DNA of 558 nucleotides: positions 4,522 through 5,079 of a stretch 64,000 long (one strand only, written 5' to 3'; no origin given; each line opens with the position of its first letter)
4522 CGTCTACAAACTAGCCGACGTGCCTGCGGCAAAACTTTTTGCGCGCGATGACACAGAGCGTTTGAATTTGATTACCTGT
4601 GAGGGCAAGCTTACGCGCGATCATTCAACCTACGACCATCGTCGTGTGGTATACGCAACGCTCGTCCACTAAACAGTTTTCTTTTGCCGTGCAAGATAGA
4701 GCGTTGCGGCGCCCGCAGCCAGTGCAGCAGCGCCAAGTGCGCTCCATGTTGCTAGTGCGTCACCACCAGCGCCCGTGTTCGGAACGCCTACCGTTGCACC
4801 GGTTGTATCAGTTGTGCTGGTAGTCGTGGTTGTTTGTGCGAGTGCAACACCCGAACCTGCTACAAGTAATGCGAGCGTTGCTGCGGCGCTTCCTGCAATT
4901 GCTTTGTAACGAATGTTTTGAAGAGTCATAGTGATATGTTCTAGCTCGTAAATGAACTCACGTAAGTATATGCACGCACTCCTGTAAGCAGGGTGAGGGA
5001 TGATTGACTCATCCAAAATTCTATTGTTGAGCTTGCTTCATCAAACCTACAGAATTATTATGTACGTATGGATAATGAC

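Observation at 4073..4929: Sortase convergent with an 86-aa minimal substrate (signal peptide, Thr-run, VPNTG sorting signal)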

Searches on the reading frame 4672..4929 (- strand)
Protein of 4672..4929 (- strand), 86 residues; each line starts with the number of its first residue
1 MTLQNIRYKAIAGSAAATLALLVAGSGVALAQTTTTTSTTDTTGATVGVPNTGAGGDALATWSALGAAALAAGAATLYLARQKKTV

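Call 3: search_protein_families(library=pfam, proteins=[window:4672-4929:-], max_evalue=0.01)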
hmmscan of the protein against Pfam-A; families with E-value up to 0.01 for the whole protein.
window:4672-4929:- (86 aa): 0 families

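Call 4: search_protein_families(library=ncbifam, proteins=[window:4672-4929:-], max_evalue=1)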
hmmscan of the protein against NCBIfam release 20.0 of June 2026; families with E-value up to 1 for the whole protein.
window:4672-4929:- (86 aa): 3 families
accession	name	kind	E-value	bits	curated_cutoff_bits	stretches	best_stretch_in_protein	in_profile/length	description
NF058670.1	sorting_LPXTATN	domain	0.0093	16.3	32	1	62-83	11-32/32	LPxTATN C-terminal sorting signal domain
TIGR01167.1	LPXTG_anchor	domain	0.032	14.9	15.9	1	50-84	3-33/34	LPXTG cell wall anchor domain-containing protein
NF007508.0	PRK10106.1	equivalog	0.4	10.6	87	1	15-50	5-39/72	multiple antibiotic resistance protein MarB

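Call 6: find_homologous_proteins(query=window:4672-4929:-, max_evalue=0.01)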
Query window:4672-4929:- (86 aa): 16 proteins with E <= 0.01 among 1223 candidates.
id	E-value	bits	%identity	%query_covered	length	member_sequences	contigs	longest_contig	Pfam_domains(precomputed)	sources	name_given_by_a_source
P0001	3.2e-40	152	100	100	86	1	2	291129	-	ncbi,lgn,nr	ncbi:MAG TPA: hypothetical protein VG984_01475 [Candidatus Paceibacterota bacterium]|nr:hypothetical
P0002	1.5e-9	55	55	86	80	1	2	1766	-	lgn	-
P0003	6.9e-8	50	54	77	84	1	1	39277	-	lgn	-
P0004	3.1e-7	48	56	95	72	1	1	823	-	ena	-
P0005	3.9e-5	41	69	37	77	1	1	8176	-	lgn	-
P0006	2.0e-4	39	61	38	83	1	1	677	-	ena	-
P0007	2.6e-4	39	46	91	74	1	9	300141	-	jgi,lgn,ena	-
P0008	2.8e-4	39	54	41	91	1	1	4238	-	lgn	-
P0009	3.6e-4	38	54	41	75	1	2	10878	-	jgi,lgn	-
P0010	6.2e-4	37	44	50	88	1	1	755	-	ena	-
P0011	6.8e-4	37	51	40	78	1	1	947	-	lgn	-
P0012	4.5e-3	35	46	45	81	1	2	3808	-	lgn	-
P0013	5.5e-3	34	61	41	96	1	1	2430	-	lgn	-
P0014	6.0e-3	34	45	44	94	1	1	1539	-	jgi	jgi:hypothetical protein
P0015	6.5e-3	34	49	43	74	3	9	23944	-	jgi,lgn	jgi:LPXTG-motif cell wall-anchored protein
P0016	8.9e-3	34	46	86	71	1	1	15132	-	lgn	-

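Call 10: find_encoding_contigs(protein=P0007, flank=5000, max_places=4)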
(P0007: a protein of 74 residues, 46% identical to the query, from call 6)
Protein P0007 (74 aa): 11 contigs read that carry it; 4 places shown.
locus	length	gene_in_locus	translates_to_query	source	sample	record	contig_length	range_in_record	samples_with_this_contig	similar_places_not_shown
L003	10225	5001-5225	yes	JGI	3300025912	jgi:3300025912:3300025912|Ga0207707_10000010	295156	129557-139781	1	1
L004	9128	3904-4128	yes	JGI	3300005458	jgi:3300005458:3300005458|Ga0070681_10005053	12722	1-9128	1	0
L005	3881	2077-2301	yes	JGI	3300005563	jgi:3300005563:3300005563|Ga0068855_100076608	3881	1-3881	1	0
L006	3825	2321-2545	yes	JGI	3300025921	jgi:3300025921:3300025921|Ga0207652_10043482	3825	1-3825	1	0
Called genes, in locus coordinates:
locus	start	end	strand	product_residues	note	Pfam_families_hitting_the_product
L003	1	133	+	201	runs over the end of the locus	-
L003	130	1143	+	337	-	PF13439:Glyco_transf_4, PF13579:Glyco_trans_4_4, PF00534:Glycos_transf_1, PF13692:Glyco_trans_1_4, PF20706:GT4-conflict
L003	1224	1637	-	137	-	PF01371:Trp_repressor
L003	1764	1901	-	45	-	-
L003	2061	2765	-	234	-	-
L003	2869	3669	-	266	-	PF00561:Abhydrolase_1, PF12146:Hydrolase_4, PF12697:Abhydrolase_6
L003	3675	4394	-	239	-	PF00535:Glycos_transf_2, PF10111:Glyco_tranf_2_2 (faint)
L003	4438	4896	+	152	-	PF01569:PAP2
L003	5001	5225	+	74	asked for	-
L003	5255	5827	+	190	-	PF04203:Sortase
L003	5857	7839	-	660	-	PF05231:MASE1, PF00512:HisKA, PF02518:HATPase_c, PF00072:Response_reg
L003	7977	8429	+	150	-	PF00856:SET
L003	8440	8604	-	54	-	-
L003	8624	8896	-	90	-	-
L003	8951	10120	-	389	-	PF19077:Big_13 (faint), PF21868:GbpA_D3 (faint), PF17892:Cadherin_5 (faint), PF05345:He_PIG (weak), PF17963:Big_9 (weak), PF01471:PG_binding_1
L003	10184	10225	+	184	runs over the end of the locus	-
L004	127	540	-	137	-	PF01371:Trp_repressor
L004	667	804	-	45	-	-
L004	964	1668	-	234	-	-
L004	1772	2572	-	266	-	PF00561:Abhydrolase_1, PF12146:Hydrolase_4, PF12697:Abhydrolase_6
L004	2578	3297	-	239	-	PF00535:Glycos_transf_2, PF10111:Glyco_tranf_2_2 (faint)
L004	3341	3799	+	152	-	PF01569:PAP2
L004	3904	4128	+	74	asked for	-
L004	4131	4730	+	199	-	PF04203:Sortase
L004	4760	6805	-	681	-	PF05231:MASE1, PF00512:HisKA, PF02518:HATPase_c, PF00072:Response_reg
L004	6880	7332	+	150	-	PF00856:SET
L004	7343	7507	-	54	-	-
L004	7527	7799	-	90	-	-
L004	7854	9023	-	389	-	PF19077:Big_13 (faint), PF21868:GbpA_D3 (faint), PF17892:Cadherin_5 (faint), PF05345:He_PIG (weak), PF17963:Big_9 (weak), PF01471:PG_binding_1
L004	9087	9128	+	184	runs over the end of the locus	-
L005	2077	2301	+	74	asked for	-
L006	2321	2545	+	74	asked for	-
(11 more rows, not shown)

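Call 11: find_encoding_contigs(protein=P0003, flank=5000, max_places=3)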
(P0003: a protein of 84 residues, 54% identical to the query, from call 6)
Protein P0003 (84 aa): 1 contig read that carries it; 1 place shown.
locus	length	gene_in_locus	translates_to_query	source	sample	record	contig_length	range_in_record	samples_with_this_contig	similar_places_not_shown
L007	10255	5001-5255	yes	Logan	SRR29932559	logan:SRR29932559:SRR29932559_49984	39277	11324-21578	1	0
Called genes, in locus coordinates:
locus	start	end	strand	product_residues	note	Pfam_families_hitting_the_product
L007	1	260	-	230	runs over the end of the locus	PF14360:PAP2_C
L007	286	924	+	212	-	PF09335:VTT_dom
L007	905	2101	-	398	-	PF13439:Glyco_transf_4, PF13579:Glyco_trans_4_4, PF00534:Glycos_transf_1, PF13692:Glyco_trans_1_4, PF13524:Glyco_trans_1_2 (weak)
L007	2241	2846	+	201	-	-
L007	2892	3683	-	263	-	PF00561:Abhydrolase_1, PF12146:Hydrolase_4, PF12697:Abhydrolase_6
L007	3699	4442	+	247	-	PF00535:Glycos_transf_2, PF10111:Glyco_tranf_2_2 (faint), PF13641:Glyco_tranf_2_3 (weak), PF13632:Glyco_trans_2_3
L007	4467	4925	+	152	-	PF01569:PAP2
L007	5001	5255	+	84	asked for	-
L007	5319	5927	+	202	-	PF04203:Sortase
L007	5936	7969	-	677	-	PF05231:MASE1, PF00512:HisKA, PF02518:HATPase_c, PF00072:Response_reg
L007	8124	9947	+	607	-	PF13522:GATase_6, PF13537:GATase_7, PF01380:SIS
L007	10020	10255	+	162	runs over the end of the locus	PF00856:SET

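Call 12: find_encoding_contigs(protein=P0015, flank=4000, max_places=3)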
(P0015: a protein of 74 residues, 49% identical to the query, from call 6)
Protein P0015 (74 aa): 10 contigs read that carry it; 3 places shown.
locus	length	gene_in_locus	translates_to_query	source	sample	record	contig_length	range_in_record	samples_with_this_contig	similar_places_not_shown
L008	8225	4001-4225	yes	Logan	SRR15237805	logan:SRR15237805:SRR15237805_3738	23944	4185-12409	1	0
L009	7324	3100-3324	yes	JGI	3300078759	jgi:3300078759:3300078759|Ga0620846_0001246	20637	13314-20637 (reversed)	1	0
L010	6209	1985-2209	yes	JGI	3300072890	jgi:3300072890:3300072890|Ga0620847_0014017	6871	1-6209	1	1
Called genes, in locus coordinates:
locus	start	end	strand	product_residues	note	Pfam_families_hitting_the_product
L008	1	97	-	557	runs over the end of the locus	PF00535:Glycos_transf_2, PF13641:Glyco_tranf_2_3, PF13632:Glyco_trans_2_3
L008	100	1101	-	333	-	PF00106:adh_short (faint), PF01073:3Beta_HSD, PF01370:Epimerase, PF02719:Polysacc_synt_2 (faint), PF04321:RmlD_sub_bind, PF16363:GDP_Man_Dehyd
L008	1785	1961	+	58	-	PF18919:DUF5670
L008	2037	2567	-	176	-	PF05974:DUF892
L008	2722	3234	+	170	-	PF20106:DUF6496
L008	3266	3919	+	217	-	-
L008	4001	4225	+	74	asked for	-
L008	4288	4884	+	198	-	PF04203:Sortase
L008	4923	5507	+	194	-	-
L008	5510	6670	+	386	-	PF07995:GSDH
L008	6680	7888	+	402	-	PF02812:ELFV_dehydrog_N, PF00208:ELFV_dehydrog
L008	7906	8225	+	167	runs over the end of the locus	PF09351:DUF1993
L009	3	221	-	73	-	?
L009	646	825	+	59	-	-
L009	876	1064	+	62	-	PF18919:DUF5670 (weak)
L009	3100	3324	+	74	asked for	-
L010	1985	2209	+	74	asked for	-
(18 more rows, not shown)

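Call 13: find_encoding_contigs(protein=P0016, flank=4000, max_places=2)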
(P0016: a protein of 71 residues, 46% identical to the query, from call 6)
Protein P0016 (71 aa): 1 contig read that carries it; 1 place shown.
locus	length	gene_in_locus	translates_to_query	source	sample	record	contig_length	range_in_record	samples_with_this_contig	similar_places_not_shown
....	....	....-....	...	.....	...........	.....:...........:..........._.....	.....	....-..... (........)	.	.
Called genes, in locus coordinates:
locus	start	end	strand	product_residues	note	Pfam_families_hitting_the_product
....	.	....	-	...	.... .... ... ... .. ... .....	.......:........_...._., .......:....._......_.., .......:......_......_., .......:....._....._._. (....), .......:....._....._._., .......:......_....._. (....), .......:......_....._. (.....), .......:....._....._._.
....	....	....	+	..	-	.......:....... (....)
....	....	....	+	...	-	-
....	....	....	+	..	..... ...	-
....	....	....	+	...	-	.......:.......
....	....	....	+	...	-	-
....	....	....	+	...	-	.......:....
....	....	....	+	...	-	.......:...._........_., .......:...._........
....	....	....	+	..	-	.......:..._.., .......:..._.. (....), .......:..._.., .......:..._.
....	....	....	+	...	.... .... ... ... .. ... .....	-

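Call 14: find_encoding_contigs(protein=P0009, flank=4000, max_places=2)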
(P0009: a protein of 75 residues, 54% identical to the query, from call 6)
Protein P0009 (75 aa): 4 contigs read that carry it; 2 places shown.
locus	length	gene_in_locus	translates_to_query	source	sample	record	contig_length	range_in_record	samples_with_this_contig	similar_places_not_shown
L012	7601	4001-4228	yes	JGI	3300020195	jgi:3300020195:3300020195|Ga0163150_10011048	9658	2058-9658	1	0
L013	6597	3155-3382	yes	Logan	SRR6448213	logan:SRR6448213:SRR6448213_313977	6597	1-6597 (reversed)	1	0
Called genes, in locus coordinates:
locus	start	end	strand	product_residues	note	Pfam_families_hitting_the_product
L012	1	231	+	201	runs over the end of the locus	PF09335:VTT_dom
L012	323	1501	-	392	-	PF13439:Glyco_transf_4, PF13579:Glyco_trans_4_4, PF00534:Glycos_transf_1, PF13692:Glyco_trans_1_4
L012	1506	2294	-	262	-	PF02230:Abhydrolase_2 (faint), PF00561:Abhydrolase_1, PF12146:Hydrolase_4, PF12697:Abhydrolase_6, PF12695:Abhydrolase_5 (faint), PF08386:Abhydrolase_4 (faint), PF06821:Ser_hydrolase (faint)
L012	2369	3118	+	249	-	PF00535:Glycos_transf_2, PF13641:Glyco_tranf_2_3 (weak), PF13632:Glyco_trans_2_3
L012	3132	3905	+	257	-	PF02673:BacA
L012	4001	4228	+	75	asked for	-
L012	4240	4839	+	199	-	PF04203:Sortase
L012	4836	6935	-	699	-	PF05231:MASE1, PF00512:HisKA, PF02518:HATPase_c, PF00072:Response_reg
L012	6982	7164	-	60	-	-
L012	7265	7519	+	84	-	PF02201:SWIB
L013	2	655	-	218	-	?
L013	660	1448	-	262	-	PF02230:Abhydrolase_2 (faint), PF00561:Abhydrolase_1, PF12146:Hydrolase_4, PF12697:Abhydrolase_6, PF12695:Abhydrolase_5 (faint), PF08386:Abhydrolase_4 (faint), PF06821:Ser_hydrolase (faint)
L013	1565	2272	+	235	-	PF00535:Glycos_transf_2, PF13632:Glyco_trans_2_3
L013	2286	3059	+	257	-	PF02673:BacA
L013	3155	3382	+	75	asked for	-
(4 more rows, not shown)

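Call 15: find_encoding_contigs(protein=P0005, flank=4000, max_places=2)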
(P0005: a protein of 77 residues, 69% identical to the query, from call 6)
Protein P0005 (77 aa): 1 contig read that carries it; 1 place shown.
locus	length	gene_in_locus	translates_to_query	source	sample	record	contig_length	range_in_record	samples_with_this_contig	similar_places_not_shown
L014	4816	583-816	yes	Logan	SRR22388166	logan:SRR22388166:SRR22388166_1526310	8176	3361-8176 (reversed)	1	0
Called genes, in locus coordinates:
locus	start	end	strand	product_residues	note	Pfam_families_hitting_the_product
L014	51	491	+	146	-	PF01569:PAP2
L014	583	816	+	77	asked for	-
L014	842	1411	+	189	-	PF04203:Sortase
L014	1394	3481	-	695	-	PF05231:MASE1, PF00512:HisKA, PF02518:HATPase_c, PF00072:Response_reg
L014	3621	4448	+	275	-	PF01828:Peptidase_A4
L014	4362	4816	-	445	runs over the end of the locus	PF00128:Alpha-amylase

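Call 25: find_related_loci(query=A3, collection=genome_contigs, flank=3000)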
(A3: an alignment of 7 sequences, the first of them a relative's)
Query A3 (86 aa) in genome_contigs; peptide patterns used: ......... (x = any residue, [..] = any of these).
106 stretches matched a pattern; 8 encode a relative of the query (tblastn E <= 1e-3); 8 distinct loci.
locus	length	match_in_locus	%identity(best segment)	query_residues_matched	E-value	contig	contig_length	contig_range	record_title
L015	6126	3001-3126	55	42-83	8e-11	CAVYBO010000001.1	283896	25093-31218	MAG: uncultured bacterium isolate MFD04540.bin.1.106 genome assembly, contig: contig_29626, whole genome shotgun sequenc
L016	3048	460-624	49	30-83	2e-7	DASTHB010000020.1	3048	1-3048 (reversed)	MAG TPA_asm: Candidatus Paceibacterota bacterium isolate SMAG_U46 k141_1283018, whole genome shotgun sequence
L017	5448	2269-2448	40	24-83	3e-7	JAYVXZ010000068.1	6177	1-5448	MAG: Candidatus Adlerbacteria bacterium isolate GL85_DN_metabinner_53 GL85_DN_metabinner_53_67, whole genome shotgun seq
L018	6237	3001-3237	46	1-82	9e-6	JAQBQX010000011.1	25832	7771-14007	MAG: Candidatus Adlerbacteria bacterium isolate RYN_384 scaffold_3178343, whole genome shotgun sequence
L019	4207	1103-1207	51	48-82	1e-5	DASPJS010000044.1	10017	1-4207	MAG TPA_asm: Candidatus Paceibacterota bacterium isolate SMAG_U12016 k141_748153, whole genome shotgun sequence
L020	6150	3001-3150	44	36-84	3e-5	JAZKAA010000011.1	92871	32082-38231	MAG: Patescibacteria group bacterium isolate ADI_H3L2_1_122_18_3-bin002_1 ADIH3L21_B002_1_000000000011, whole genome sho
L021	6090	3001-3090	60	50-78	3e-5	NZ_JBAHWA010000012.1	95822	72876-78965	Lysobacter sp. CCNWLW3 scaffold12, whole genome shotgun sequence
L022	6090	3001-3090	60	50-78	4e-5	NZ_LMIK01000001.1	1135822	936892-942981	Lysobacter sp. Root76 contig_1, whole genome shotgun sequence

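Call 33: search_protein_representatives(alignment_id=A2)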
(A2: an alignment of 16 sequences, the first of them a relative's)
Query: 16 sequences, 79 profile positions. Proteins with E-value up to 0.001 (for the whole library): 541; up to 1e-10: 169; up to 1e-30: 0. The best 150 are listed.
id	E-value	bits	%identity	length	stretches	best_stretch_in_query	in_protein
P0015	3.2e-22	94.1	-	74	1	4-77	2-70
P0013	3.6e-22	94.0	-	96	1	2-77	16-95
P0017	6.7e-22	93.1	-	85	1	2-76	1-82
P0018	3.0e-21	91.0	-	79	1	1-78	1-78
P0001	4.4e-20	87.3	-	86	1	3-78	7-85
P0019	1.3e-19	85.8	-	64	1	15-77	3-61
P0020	1.4e-19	85.7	-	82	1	1-76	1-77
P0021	2.3e-19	85.0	-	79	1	2-77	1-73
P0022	8.2e-19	83.2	-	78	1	4-76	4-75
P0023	8.5e-19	83.1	-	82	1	2-77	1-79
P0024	2.2e-18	81.8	-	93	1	6-76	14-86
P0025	5.9e-18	80.5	-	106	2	28-75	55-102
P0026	8.2e-18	80.0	-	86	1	1-77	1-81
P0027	1.0e-17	79.7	-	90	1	2-77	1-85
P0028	1.1e-17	79.6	-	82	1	6-77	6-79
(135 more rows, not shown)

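Call 54: find_related_loci(query=A3, collection=metagenome_contigs, flank=3000)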
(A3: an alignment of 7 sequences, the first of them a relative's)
Query A3 (86 aa) in metagenome_contigs; peptide patterns used: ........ (x = any residue, [..] = any of these).
191 stretches matched a pattern; 20 encode a relative of the query (tblastn E <= 1e-3); 20 distinct loci.
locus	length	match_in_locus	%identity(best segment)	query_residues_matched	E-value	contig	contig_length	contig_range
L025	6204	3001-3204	46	9-86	2e-10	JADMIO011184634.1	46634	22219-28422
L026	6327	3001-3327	36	1-83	1e-9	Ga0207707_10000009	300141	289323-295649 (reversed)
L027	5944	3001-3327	36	1-83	1e-9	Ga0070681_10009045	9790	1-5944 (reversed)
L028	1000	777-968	47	15-82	1e-9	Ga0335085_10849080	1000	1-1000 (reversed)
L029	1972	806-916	57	48-84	5e-9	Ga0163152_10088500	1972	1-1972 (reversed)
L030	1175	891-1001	49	45-83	3e-7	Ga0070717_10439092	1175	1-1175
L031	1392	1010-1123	63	46-83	4e-7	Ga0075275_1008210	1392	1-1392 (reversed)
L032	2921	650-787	47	29-83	8e-7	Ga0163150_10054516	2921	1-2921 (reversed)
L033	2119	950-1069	53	44-83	9e-7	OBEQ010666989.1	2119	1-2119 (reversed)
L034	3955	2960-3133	52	28-84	2e-6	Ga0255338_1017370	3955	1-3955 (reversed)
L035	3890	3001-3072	79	36-58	5e-6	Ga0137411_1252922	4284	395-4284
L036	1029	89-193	57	48-82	4e-6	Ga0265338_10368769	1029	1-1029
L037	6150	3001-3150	44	34-83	6e-6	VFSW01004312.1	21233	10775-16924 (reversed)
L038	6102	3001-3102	50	51-84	1e-5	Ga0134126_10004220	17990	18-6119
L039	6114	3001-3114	39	48-85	2e-5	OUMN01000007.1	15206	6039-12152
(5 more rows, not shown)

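Call 74: search_protein_families(library=ncbifam, alignment_id=A2, max_evalue=0.1)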
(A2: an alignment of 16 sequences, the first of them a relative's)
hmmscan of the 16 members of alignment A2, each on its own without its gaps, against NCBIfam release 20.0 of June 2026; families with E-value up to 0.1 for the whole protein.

A. member 1, P0001 (86 aa): 2 families
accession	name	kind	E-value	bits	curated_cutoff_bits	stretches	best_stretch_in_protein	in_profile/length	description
NF058670.1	sorting_LPXTATN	domain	0.0093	16.3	32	0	62-83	11-32/32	LPxTATN C-terminal sorting signal domain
TIGR01167.1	LPXTG_anchor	domain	0.032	14.9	15.9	1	50-84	3-33/34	LPXTG cell wall anchor domain-containing protein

B. families by the number of members that match (of 16 scanned): 15 families
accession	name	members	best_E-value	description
TIGR01167.1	LPXTG_anchor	5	0.00073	LPXTG cell wall anchor domain-containing protein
NF033846.1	Rumino_NPXTG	5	0.0037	NPXTG-anchored protein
NF041742.1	WGxxGxxG_fam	5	0.0044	WGxxGxxG family protein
NF058571.1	GVDTG_CTERM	3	0.0011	GVDTG sorting domain-containing protein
NF058670.1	sorting_LPXTATN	2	0.0093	LPxTATN C-terminal sorting signal domain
TIGR04126.1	PGF_CTERM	2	0.017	PGF-CTERM sorting domain-containing protein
NF045730.1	VlpC_Nterm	1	0.0017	variant surface lipoprotein VlpC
NF052551.1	EnvBioLpgNMYCTU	1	0.0039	envelope biogenesis lipoprotein LpqN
NF033802.1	AimP_fam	1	0.0077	lysogeny pheromone AimP family peptide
NF047414.1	BRANT_His_rich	1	0.014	His-rich protein BRANT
TIGR03656.1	IsdC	1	0.017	heme uptake protein IsdC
NF050142.1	PG1828_fam_lipo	1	0.035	PG1828 family lipoprotein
NF012012.0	PRK15468.1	1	0.046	ethanolamine utilization microcompartment protein EutS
TIGR03154.1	sulfolob_CbsA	1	0.058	cytochrome b558/566 subunit A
NF007508.0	PRK10106.1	1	0.073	multiple antibiotic resistance protein MarB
